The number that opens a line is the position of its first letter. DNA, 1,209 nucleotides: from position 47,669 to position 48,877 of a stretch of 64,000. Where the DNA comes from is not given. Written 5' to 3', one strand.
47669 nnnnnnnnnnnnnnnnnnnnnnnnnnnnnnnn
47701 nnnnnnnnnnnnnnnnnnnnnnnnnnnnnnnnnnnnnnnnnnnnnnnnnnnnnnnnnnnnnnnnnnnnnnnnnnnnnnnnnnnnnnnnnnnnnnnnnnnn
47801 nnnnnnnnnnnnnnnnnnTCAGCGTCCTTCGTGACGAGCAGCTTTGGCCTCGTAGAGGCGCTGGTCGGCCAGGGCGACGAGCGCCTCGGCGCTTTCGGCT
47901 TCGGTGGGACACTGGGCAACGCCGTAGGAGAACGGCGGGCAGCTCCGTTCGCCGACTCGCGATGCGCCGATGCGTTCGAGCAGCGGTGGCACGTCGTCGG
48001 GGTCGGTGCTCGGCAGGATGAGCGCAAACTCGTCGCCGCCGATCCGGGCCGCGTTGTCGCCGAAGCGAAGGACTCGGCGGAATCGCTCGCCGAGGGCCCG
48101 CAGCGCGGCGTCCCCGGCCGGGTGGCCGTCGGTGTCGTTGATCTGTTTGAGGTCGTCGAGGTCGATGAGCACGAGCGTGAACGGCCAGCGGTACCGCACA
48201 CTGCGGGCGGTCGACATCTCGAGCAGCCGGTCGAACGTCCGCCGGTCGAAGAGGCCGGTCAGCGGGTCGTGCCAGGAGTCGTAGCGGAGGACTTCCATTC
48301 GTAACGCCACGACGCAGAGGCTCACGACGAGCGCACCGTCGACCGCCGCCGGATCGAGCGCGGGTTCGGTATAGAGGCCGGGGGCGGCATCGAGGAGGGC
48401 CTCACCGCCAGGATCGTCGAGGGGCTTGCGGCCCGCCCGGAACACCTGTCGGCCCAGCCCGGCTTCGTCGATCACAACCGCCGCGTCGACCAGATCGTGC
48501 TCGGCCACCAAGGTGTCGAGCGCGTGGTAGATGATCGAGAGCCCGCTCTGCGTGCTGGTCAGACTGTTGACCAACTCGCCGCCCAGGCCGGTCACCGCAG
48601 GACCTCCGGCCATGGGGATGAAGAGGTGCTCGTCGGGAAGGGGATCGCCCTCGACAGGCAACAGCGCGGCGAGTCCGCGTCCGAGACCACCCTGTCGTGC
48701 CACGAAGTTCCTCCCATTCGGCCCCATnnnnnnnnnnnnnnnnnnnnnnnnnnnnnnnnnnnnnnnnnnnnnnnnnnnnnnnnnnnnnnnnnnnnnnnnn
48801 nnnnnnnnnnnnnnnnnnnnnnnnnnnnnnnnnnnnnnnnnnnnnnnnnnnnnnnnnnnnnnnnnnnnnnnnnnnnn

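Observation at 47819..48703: Diguanylate cyclase carrying a ParB-type N-terminal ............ peptide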

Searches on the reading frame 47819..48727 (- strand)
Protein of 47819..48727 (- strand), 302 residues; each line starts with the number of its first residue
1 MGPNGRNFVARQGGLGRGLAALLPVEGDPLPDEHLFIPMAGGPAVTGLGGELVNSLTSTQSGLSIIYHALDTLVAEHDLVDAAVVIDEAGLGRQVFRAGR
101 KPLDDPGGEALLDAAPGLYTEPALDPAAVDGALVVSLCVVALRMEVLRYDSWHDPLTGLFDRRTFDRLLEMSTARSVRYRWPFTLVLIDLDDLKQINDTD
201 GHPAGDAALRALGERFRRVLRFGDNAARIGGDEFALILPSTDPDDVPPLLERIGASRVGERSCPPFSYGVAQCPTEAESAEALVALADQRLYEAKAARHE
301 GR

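Call 3: search_protein_families(library=pfam, proteins=[window:47819-48727:-], max_evalue=0.1)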
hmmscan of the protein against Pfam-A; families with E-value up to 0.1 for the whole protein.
window:47819-48727:- (302 aa): 2 families
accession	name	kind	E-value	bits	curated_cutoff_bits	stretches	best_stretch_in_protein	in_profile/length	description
PF00990.26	GGDEF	-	1.4e-31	109.9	23.8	1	152-298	2-158/161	Diguanylate cyclase, GGDEF domain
PF17853.6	GGDEF_2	-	0.018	15.7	24.5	1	178-254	18-81/116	GGDEF-like domain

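Call 4: search_protein_families(library=ncbifam, proteins=[window:47819-48727:-], max_evalue=0.1)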
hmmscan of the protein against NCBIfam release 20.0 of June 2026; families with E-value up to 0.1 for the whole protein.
window:47819-48727:- (302 aa): 21 families
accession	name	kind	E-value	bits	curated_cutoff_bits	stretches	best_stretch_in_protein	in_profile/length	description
TIGR00254.1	GGDEF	domain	5.3e-33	114.1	37.4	1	150-299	4-161/168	diguanylate cyclase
NF038266.1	diguan_SiaD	equivalog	3.8e-31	108.4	290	1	146-297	89-247/252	biofilm regulation diguanylate cyclase SiaD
NF007423.1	PRK09966.1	equivalog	1.1e-30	106.9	325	1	146-295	234-390/390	diguanylate cyclase DgcN/YfiN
NF040885.1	diguan_DgcJ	equivalog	1.6e-27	96.4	500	1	147-300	337-491/493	diguanylate cyclase DgcJ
NF051473.1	DigCycDgcsShew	equivalog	3.1e-26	92.4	400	1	135-297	119-283/291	diguanylate cyclase DgcS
NF007135.0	PRK09581.1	equivalog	9.8e-26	90.6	474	1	152-297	293-447/457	PleD family two-component system response regulator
NF007380.0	PRK09894.1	equivalog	1.3e-24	87.1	256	1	137-297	115-279/296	diguanylate cyclase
NF007298.0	PRK09776.1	equivalog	2.2e-23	82.1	1135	1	145-243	678-776/1111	diguanylate cyclase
NF047654.1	DiguCycDgcRLepto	equivalog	1.7e-21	76.4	500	1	144-297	126-288/295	diguanylate cyclase DgcR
NF011955.1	PRK15426.1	equivalog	9.9e-21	73.5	408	1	145-297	392-553/564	cellulose biosynthesis regulator diguanylate cyclase DgcQ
NF007599.0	PRK10245.1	equivalog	1.8e-19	69.5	402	1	147-253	206-312/371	diguanylate cyclase AdrA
NF045675.1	PhdiestaseDibA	equivalog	2.7e-19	69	980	1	147-298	199-357/623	phosphodiesterase DibA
NF041606.1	dguan_cyc_DgcA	equivalog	5.4e-17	61.7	370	1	137-297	164-331/340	diguanylate cyclase DgcA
NF045673.1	c-di-GMPRcptLapD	equivalog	1.3e-13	50.2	1020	1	141-299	226-392/647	cyclic di-GMP receptor LapD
NF007474.0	PRK10060.1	equivalog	1.7e-13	49.7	782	1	147-297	233-387/663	cyclic di-GMP phosphodiesterase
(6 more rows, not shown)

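Call 5: find_homologous_proteins(query=window:47819-48727:-, max_evalue=0.00001)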
Query window:47819-48727:- (302 aa): 2904 proteins with E <= 0.00001 among 8000 candidates; the best 120 are listed.
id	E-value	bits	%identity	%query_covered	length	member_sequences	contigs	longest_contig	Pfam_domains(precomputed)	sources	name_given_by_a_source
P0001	4.0e-171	586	89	97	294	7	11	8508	PF00990.27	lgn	-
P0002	5.5e-162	556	85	97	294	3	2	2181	PF00990.27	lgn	-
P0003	2.4e-159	548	84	97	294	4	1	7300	PF00990.27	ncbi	-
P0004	7.1e-158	543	84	97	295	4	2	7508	PF00990.27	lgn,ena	-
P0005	1.5e-157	542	83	97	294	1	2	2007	PF00990.27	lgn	-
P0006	4.3e-156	537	81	99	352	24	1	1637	PF00990.27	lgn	-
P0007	1.1e-155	536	83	97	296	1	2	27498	PF00990.27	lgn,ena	-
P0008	2.9e-155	534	82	97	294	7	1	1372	PF00990.27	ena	-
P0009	1.1e-154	532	82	97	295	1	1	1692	PF00990.27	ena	-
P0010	2.6e-154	531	82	97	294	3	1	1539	PF00990.27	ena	-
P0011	7.2e-151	520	81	97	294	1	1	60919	PF00990.27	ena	-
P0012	1.2e-148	512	80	97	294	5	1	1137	PF00990.27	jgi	-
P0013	3.1e-146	505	78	97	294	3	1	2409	PF00990.27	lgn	-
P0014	3.3e-146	504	79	97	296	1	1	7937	PF00990.27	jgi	jgi:diguanylate cyclase (GGDEF)-like protein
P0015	1.0e-145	503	88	85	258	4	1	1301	PF00990.27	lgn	-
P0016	3.9e-145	501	78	97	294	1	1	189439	PF00990.27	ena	-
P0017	4.4e-145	501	78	97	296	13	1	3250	PF00990.27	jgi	jgi:diguanylate cyclase (GGDEF)-like protein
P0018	6.6e-145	500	79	97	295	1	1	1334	PF00990.27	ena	-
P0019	8.0e-145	500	79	96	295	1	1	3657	PF00990.27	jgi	jgi:diguanylate cyclase (GGDEF)-like protein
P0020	1.9e-144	499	78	97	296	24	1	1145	PF00990.27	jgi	jgi:diguanylate cyclase (GGDEF)-like protein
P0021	4.8e-144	497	78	97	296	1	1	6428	PF00990.27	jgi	jgi:diguanylate cyclase (GGDEF)-like protein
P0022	5.8e-144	497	78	97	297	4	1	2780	PF00990.27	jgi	jgi:diguanylate cyclase (GGDEF)-like protein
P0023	2.8e-143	495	78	97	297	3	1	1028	PF00990.27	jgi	jgi:diguanylate cyclase (GGDEF)-like protein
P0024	3.3e-142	491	79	92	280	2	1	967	PF00990.27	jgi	jgi:diguanylate cyclase (GGDEF)-like protein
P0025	3.6e-142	491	77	96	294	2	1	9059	PF00990.27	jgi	-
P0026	4.6e-142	491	79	96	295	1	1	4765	PF00990.27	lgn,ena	-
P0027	1.7e-139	482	76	97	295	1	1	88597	PF00990.27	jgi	jgi:diguanylate cyclase (GGDEF)-like protein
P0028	1.7e-139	482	78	96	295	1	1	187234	PF00990.27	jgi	jgi:diguanylate cyclase (GGDEF)-like protein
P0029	2.7e-139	482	77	96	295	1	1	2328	PF00990.27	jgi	-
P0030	2.8e-139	482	78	96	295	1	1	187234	PF00990.27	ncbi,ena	-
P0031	4.5e-139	481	77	96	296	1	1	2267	PF00990.27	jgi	jgi:diguanylate cyclase (GGDEF)-like protein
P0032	7.4e-139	480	77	96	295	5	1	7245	PF00990.27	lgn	-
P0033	3.7e-137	475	73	97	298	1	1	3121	PF00990.27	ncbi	-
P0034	5.1e-137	474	77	96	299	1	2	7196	PF00990.27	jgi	jgi:diguanylate cyclase (GGDEF)-like protein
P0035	1.2e-136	473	76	96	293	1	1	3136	PF00990.27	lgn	-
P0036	1.8e-136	472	74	97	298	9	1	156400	PF00990.27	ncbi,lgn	-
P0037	2.4e-134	465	74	96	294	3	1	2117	PF00990.27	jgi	jgi:diguanylate cyclase (GGDEF)-like protein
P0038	4.1e-134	465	73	96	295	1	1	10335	PF00990.27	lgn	-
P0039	6.7e-134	464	76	96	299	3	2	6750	PF00990.27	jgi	jgi:diguanylate cyclase (GGDEF)-like protein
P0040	1.2e-132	460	73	96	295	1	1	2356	PF00990.27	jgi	jgi:diguanylate cyclase (GGDEF)-like protein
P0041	3.0e-132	459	73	96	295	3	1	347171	PF00990.27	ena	-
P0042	1.5e-130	453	79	85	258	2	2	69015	PF00990.27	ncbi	ncbi:MAG: GGDEF domain-containing protein [Acidimicrobiia bacterium]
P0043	2.1e-130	453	73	96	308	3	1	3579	PF00990.27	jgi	jgi:diguanylate cyclase (GGDEF)-like protein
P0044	2.4e-130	452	67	96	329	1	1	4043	PF00990.27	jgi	jgi:diguanylate cyclase (GGDEF)-like protein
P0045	4.5e-130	451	80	85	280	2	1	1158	PF00990.27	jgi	jgi:diguanylate cyclase (GGDEF)-like protein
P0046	6.8e-130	451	71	96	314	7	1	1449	PF00990.27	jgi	jgi:diguanylate cyclase (GGDEF)-like protein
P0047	8.2e-130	451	73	91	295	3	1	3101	PF00990.27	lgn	-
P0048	3.2e-129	449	73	96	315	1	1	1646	PF00990.27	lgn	-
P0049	8.9e-129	447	68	96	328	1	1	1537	PF00990.27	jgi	jgi:diguanylate cyclase (GGDEF)-like protein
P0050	9.4e-129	447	80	84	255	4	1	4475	PF00990.27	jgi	jgi:diguanylate cyclase (GGDEF)-like protein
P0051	9.5e-129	447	79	86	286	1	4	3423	PF00990.27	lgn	-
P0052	2.6e-128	446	66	96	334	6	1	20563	PF00990.27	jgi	jgi:diguanylate cyclase (GGDEF)-like protein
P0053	4.5e-128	445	67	96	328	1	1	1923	PF00990.27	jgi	jgi:diguanylate cyclase (GGDEF)-like protein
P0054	6.2e-128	444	67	96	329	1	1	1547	PF00990.27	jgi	jgi:diguanylate cyclase (GGDEF)-like protein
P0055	2.1e-127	443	67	96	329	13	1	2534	PF00990.27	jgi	jgi:diguanylate cyclase (GGDEF)-like protein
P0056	2.4e-127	442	70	96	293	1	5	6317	PF00990.27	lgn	-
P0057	3.4e-127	442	67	96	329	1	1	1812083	PF00990.27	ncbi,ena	-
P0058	4.4e-127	442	67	96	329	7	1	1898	PF00990.27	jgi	jgi:diguanylate cyclase (GGDEF)-like protein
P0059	1.6e-126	440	65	95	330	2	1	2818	PF00990.27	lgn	-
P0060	1.9e-126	440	66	96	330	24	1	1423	PF00990.27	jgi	jgi:diguanylate cyclase (GGDEF)-like protein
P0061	2.0e-126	439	70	95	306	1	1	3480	PF00990.27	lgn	-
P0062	3.0e-126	439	66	96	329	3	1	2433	PF00990.27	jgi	jgi:diguanylate cyclase (GGDEF)-like protein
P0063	6.1e-126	438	66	96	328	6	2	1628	PF00990.27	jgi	-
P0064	1.7e-124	433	69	96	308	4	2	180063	PF00990.27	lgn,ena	-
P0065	3.4e-124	432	78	84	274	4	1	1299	PF00990.27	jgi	jgi:diguanylate cyclase (GGDEF)-like protein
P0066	5.7e-124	431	85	76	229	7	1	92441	PF00990.27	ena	-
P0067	8.9e-124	431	67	96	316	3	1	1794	PF00990.27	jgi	jgi:diguanylate cyclase (GGDEF)-like protein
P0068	1.3e-123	430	78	84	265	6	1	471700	PF00990.27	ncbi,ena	-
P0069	1.6e-123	430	76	84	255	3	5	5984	PF00990.27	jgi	jgi:diguanylate cyclase (GGDEF)-like protein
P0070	2.1e-123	430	77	84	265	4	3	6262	PF00990.27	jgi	jgi:diguanylate cyclase (GGDEF)-like protein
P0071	3.7e-123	429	79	81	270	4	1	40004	PF00990.27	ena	-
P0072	4.6e-123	428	75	89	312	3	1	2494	PF00990.27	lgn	-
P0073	1.2e-122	427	77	84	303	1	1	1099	PF00990.27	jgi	jgi:diguanylate cyclase (GGDEF)-like protein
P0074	3.5e-122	426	68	95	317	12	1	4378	PF00990.27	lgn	-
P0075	1.5e-120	420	76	84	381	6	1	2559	PF00990.27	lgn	-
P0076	2.5e-119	416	64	96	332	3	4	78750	PF00990.27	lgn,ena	-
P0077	1.2e-118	414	73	82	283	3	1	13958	PF00990.27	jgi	jgi:diguanylate cyclase (GGDEF)-like protein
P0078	3.4e-116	406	66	96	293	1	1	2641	PF00990.27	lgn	-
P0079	5.3e-116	405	64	96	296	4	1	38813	PF00990.27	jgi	-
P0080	3.6e-115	403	63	98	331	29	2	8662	PF00990.27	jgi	jgi:diguanylate cyclase (GGDEF)-like protein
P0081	5.2e-115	402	66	98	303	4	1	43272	PF00990.27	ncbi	-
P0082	1.6e-114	400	66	96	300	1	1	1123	PF00990.27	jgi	jgi:diguanylate cyclase (GGDEF)-like protein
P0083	1.8e-114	400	63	97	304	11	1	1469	PF00990.27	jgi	jgi:diguanylate cyclase (GGDEF)-like protein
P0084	3.7e-112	393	64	96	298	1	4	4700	PF00990.27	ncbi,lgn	-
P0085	1.6e-111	391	62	96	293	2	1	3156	PF00990.27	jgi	-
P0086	2.3e-111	390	63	97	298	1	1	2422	PF00990.27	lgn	-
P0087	8.6e-111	388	65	93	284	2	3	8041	PF00990.27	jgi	jgi:diguanylate cyclase (GGDEF)-like protein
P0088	2.0e-110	387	62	96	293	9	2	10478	PF00990.27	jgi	-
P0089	5.1e-110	386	65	96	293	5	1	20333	PF00990.27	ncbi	-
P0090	6.0e-110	385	68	84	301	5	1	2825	PF00990.27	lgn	-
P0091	3.6e-109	383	64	96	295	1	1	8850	PF00990.27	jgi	jgi:diguanylate cyclase (GGDEF)-like protein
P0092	4.9e-109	382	64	96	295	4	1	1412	PF00990.27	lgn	-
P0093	2.2e-108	380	63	96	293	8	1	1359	PF00990.27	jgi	jgi:diguanylate cyclase (GGDEF)-like protein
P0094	2.9e-108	380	67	84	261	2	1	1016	PF00990.27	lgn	-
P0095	1.1e-107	378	62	87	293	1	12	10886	PF00990.27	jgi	jgi:diguanylate cyclase (GGDEF)-like protein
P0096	1.7e-107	377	63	85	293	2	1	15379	PF00990.27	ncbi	-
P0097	1.8e-107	377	65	83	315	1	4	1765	PF00990.27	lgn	-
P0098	2.6e-107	377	62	96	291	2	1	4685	PF00990.27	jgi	jgi:diguanylate cyclase (GGDEF)-like protein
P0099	6.7e-107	375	63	95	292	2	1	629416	PF00990.27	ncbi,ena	-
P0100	9.5e-107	375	63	95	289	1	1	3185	PF00990.27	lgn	-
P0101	9.9e-107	375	61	96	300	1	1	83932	PF00990.27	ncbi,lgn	ncbi:MAG: diguanylate cyclase [Acidimicrobiia bacterium]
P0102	1.0e-106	375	63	96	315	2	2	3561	PF00990.27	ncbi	-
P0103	1.2e-106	374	63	96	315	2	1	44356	PF00990.27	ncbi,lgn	-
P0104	1.7e-106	374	64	94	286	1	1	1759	PF00990.27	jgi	jgi:diguanylate cyclase (GGDEF)-like protein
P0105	2.3e-106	374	63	96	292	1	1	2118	PF00990.27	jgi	jgi:diguanylate cyclase (GGDEF)-like protein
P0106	3.1e-106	373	63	95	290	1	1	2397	PF00990.27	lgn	-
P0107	3.6e-106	373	69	83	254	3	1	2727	PF00990.27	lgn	-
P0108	3.7e-106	373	61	95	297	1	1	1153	PF00990.27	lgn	-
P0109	4.1e-106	373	67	84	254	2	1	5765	PF00990.27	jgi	jgi:diguanylate cyclase (GGDEF)-like protein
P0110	4.6e-106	373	63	96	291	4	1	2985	PF00990.27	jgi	jgi:diguanylate cyclase (GGDEF)-like protein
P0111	5.4e-106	372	67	86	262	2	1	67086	PF00990.27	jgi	-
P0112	9.0e-106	372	64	95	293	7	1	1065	PF00990.27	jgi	jgi:diguanylate cyclase (GGDEF)-like protein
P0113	1.2e-105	371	62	96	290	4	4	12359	PF00990.27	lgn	-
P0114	1.3e-105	371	62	96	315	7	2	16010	PF00990.27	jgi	-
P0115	1.5e-105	371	60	96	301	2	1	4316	PF00990.27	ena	-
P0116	2.0e-105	370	62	95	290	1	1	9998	PF00990.27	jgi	jgi:diguanylate cyclase (GGDEF)-like protein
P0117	2.8e-105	370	63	96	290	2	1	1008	PF00990.27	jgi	-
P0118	3.0e-105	370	63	96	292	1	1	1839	PF00990.27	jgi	jgi:diguanylate cyclase (GGDEF)-like protein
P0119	3.4e-105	370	63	95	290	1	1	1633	PF00990.27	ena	-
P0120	4.2e-105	369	63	96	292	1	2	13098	PF00990.27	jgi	jgi:diguanylate cyclase (GGDEF)-like protein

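Call 14: find_encoding_contigs(protein=P0057, flank=10000, max_places=2)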
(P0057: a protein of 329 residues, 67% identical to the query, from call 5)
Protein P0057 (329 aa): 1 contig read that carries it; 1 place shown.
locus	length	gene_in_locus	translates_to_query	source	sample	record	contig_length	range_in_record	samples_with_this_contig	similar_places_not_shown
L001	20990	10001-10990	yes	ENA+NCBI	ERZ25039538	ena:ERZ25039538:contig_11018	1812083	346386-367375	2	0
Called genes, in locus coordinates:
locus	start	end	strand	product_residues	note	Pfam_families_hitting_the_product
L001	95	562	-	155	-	-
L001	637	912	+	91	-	-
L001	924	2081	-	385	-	PF01676:Metalloenzyme, PF10143:PhosphMutase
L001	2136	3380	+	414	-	PF07995:GSDH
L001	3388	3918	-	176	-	PF00106:adh_short, PF13561:adh_short_C2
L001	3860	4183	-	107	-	PF00106:adh_short, PF08659:KR, PF13561:adh_short_C2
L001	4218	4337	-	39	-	-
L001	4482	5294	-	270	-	-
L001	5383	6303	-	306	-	PF00742:Homoserine_dh, PF01842:ACT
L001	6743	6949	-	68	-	-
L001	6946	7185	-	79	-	-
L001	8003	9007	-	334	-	PF00750:tRNA-synt_1d, PF05746:DALR_1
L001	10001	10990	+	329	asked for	PF00990:GGDEF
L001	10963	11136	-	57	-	-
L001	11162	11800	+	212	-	-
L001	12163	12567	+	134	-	PF10708:DUF2510 (weak)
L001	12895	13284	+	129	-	PF00581:Rhodanese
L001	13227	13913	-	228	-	-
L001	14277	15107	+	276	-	PF00171:Aldedh, PF00106:adh_short, PF13561:adh_short_C2 (weak)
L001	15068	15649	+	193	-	PF00106:adh_short, PF13561:adh_short_C2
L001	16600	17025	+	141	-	PF01474:DAHP_synth_2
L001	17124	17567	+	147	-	PF01474:DAHP_synth_2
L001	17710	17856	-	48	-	-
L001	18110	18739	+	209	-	PF00198:2-oxoacid_dh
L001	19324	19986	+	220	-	PF00676:E1_dh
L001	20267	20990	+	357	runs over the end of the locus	PF02779:Transket_pyr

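Call 15: find_encoding_contigs(protein=P0099, flank=10000, max_places=2)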
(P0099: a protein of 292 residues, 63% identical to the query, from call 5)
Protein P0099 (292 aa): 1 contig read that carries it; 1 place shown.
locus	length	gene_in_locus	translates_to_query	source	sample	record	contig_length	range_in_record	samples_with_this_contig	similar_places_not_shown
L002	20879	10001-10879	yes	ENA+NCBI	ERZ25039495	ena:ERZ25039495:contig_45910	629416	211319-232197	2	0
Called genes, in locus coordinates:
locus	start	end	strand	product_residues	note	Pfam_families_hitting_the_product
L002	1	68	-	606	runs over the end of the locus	PF07498:Rho_N, PF07497:Rho_RNA_bind, PF00006:ATP-synt_ab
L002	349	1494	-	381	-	PF01676:Metalloenzyme, PF10143:PhosphMutase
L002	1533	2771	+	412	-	PF07995:GSDH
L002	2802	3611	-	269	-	PF00106:adh_short, PF01370:Epimerase, PF08659:KR, PF13460:NAD_binding_10 (weak), PF13561:adh_short_C2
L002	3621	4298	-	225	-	PF04203:Sortase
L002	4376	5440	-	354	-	PF00291:PALP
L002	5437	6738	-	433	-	PF03447:NAD_binding_3, PF00742:Homoserine_dh, PF01842:ACT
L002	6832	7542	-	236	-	PF00278:Orn_DAP_Arg_deC, PF02784:Orn_Arg_deC_N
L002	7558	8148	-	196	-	PF02784:Orn_Arg_deC_N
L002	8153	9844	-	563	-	PF03485:Arg_tRNA_synt_N, PF00750:tRNA-synt_1d, PF05746:DALR_1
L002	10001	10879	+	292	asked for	PF00990:GGDEF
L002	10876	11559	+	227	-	-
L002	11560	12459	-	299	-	PF00535:Glycos_transf_2, PF13641:Glyco_tranf_2_3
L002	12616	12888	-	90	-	-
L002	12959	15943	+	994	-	PF00486:Trans_reg_C, PF03704:BTAD, PF13191:AAA_16 (weak), PF13401:AAA_22 (faint), PF13424:TPR_12 (weak), PF17874:TPR_MalT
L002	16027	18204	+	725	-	PF03176:MMPL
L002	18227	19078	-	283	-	-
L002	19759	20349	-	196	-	PF00440:TetR_N, PF17754:TetR_C_14 (weak)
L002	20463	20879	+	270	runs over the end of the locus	PF01370:Epimerase, PF05368:NmrA (weak), PF13460:NAD_binding_10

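Call 32: predict_structure(alignment_id=A4)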
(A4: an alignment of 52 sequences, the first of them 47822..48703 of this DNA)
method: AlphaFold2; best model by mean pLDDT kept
length: 294 residues; sequences in the alignment: 52
mean_pLDDT: 83.8   pTM: 0.57
mean pLDDT of the five models: 83.8, 82.5, 81.4, 80.9, 80.1
residues with pLDDT >= 90: 169; 70-90: 78; 50-70: 17; < 50: 30
segments of 3 or more residues with pLDDT < 50: 1-26, 33-35
pLDDT, mean of each block of 10 residues (from residue 1): 34 43 46 54 73 84 93 94 88 85 92 88 89 82 79 92 93 97 93 92 94 92 96 96 92 88 97 97 93 69
secondary structure, 60 per line:
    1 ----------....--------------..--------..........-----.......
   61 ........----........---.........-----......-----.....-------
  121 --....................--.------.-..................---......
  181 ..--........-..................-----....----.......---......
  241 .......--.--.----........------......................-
elements in order: H11-14 H39-48 H54-68 E73-80 E84-89 H98-103 E109-113 H123-142 H154-171 E175-182 H185-192 H194-211 E217-220 E225-231 H235-247 E258-265 H272-293

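Call 45: fold_search(model_id=the predicted structure, library=pdb)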
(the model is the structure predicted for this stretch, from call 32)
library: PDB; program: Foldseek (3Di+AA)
matches with E <= 10: 1259; with E <= 0.001: 97
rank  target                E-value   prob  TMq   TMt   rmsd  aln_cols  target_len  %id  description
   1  5llx_A                1.3e-14  1.00  0.46  0.21  20.0       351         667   20  Bacteriophytochrome activated diguanylyl cyclase from Idiomarina species A28L with GTP bound (released 2017-03-15)
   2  5llw_A                1.5e-14  1.00  0.46  0.21  19.1       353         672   19  Bacteriophytochrome activated diguanylyl cyclase from Idiomarina species A28L (released 2017-03-15)
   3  4urs_A                1.9e-14  1.00  0.46  0.82   2.6       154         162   36  Crystal Structure of GGDEF domain from T.maritima (released 2014-10-08)
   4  5llx_B                2.3e-14  1.00  0.46  0.21  18.1       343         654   20  Bacteriophytochrome activated diguanylyl cyclase from Idiomarina species A28L with GTP bound (released 2017-03-15)
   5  5llw_B                3.9e-14  1.00  0.46  0.21  18.7       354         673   18  Bacteriophytochrome activated diguanylyl cyclase from Idiomarina species A28L (released 2017-03-15)
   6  6et7_A                4.4e-14  1.00  0.46  0.22  18.6       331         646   20  Activated heterodimer of the bacteriophytochrome regulated diguanylyl cyclase variant - S505V A526V - from Idiomarina  (released 2018-06-13)
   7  7e6g_A                7.2e-14  1.00  0.50  0.55   3.2       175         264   34  Crystal structure of diguanylate cyclase SiaD in complex with its activator SiaC from Pseudomonas aeruginosa (released 2021-09-22)
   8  3ign                  1.2e-13  1.00  0.46  0.79   3.0       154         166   36  Crystal Structure of the GGDEF domain from Marinobacter aquaeolei diguanylate cyclase complexed with c-di-GMP - Northeas (released 2009-08-11)
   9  4urg_B                1.3e-13  1.00  0.46  0.83   2.6       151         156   36  Crystal Structure of GGDEF domain from T.maritima (active-like dimer) (released 2014-10-08)
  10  3bre_B                1.7e-13  1.00  0.45  0.41  12.9       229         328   31  Crystal Structure of P.aeruginosa PA3702 (released 2008-04-01)
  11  7e6g_B                1.9e-13  1.00  0.47  0.52   4.2       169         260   35  Crystal structure of diguanylate cyclase SiaD in complex with its activator SiaC from Pseudomonas aeruginosa (released 2021-09-22)
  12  3i5c_A                2.0e-13  1.00  0.45  0.66   5.4       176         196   36  Crystal structure of a fusion protein containing the leucine zipper of GCN4 and the GGDEF domain of WspR from Pseudomo (released 2009-08-18)
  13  4urg_A                2.6e-13  1.00  0.45  0.84   2.6       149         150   37  Crystal Structure of GGDEF domain from T.maritima (active-like dimer) (released 2014-10-08)
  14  4zmu_B                2.7e-13  1.00  0.45  0.40  15.3       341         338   20  Dcsbis, a diguanylate cyclase from Pseudomonas aeruginosa (released 2016-05-04)
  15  2wb4_B                2.9e-13  1.00  0.47  0.32  12.4       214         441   29  activated diguanylate cyclase PleD in complex with c-di-GMP (released 2010-04-21)
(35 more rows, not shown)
